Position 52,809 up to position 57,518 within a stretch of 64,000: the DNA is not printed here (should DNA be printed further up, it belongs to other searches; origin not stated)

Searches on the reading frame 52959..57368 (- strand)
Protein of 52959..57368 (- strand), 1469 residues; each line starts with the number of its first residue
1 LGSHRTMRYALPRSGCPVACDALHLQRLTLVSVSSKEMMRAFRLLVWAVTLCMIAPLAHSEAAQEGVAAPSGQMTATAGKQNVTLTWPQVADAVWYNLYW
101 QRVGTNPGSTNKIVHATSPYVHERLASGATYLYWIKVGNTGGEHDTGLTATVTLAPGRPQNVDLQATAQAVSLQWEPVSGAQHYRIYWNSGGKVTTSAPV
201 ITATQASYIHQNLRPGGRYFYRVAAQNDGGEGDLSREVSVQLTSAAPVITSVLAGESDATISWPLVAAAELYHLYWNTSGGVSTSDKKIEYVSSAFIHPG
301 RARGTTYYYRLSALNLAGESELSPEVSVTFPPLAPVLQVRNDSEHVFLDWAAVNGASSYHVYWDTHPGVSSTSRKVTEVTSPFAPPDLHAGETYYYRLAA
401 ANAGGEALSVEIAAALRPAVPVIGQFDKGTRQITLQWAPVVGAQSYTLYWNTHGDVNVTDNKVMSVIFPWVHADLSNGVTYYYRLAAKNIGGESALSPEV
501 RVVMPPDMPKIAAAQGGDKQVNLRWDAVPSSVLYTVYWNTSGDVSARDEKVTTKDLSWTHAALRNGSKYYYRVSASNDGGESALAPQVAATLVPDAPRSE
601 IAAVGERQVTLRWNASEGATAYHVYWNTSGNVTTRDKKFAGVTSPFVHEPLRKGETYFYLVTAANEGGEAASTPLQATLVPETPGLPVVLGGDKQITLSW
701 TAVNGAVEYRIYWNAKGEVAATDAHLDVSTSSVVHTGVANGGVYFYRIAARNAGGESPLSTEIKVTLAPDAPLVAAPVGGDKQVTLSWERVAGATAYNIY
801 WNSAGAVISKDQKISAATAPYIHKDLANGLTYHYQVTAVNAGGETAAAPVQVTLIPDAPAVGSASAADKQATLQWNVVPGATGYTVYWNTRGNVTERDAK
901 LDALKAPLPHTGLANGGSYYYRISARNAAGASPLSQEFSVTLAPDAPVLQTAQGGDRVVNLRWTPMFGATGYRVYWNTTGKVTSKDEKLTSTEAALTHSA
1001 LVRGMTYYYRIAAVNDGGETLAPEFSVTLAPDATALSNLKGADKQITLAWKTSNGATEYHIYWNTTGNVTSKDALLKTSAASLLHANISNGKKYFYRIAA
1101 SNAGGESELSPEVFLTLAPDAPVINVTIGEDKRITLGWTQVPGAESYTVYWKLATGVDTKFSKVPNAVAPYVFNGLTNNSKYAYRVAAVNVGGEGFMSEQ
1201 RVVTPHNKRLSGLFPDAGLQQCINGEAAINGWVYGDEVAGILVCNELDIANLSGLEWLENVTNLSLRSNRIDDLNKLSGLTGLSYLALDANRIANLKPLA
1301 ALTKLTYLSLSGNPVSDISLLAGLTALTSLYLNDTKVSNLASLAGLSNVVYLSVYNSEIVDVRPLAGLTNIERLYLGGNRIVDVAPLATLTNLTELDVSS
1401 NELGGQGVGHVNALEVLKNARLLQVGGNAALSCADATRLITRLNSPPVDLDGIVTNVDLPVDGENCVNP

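Call 27: search_protein_families(library=pfam, proteins=[window:52959-57368:-], max_evalue=0.00001)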
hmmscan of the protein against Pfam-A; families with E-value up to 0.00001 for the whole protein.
window:52959-57368:- (1469 aa): 10 families
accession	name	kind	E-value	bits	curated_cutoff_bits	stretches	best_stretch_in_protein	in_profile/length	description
PF00041.27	fn3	-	5.6e-70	232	25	2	158-240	2-83/84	Fibronectin type III domain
PF12799.13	LRR_4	-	1e-21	76.9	27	2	1303-1344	1-43/44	Leucine Rich repeats (2 copies)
PF21910.2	GH85_C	-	1e-14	55.2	27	0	167-209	15-54/95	GH85 endohexosaminidases, C-terminal domain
PF16655.11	PhoD_N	-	1.3e-12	48.5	30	0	166-227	23-80/90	PhoD-like phosphatase, N-terminal domain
PF16656.11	Pur_ac_phosph_N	-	1.9e-11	44.8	30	0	159-234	1-85/93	Purple acid Phosphatase, N-terminal domain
PF13855.12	LRR_8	-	1.4e-10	41.2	27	0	1301-1335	23-59/61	Leucine rich repeat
PF24489.1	Ig_J_second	-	4.6e-09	36.7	27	0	552-585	52-87/105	Tip attachment protein J second Ig-like domain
PF25059.1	FN3_DSCAM-DSCAML_C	-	6.1e-09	36.6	39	0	816-854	42-80/89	DSCAM/DSCAML C-terminal Fn3-like domain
PF14580.12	LRR_9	-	1e-07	32.2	30.5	0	1247-1317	52-127/175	Leucine-rich repeat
PF23952.1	LRR_EndoS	-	6e-06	26.9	27.9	0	1237-1280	23-64/116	Endo-beta-N-acetylglucosaminidase EndoS LRR domain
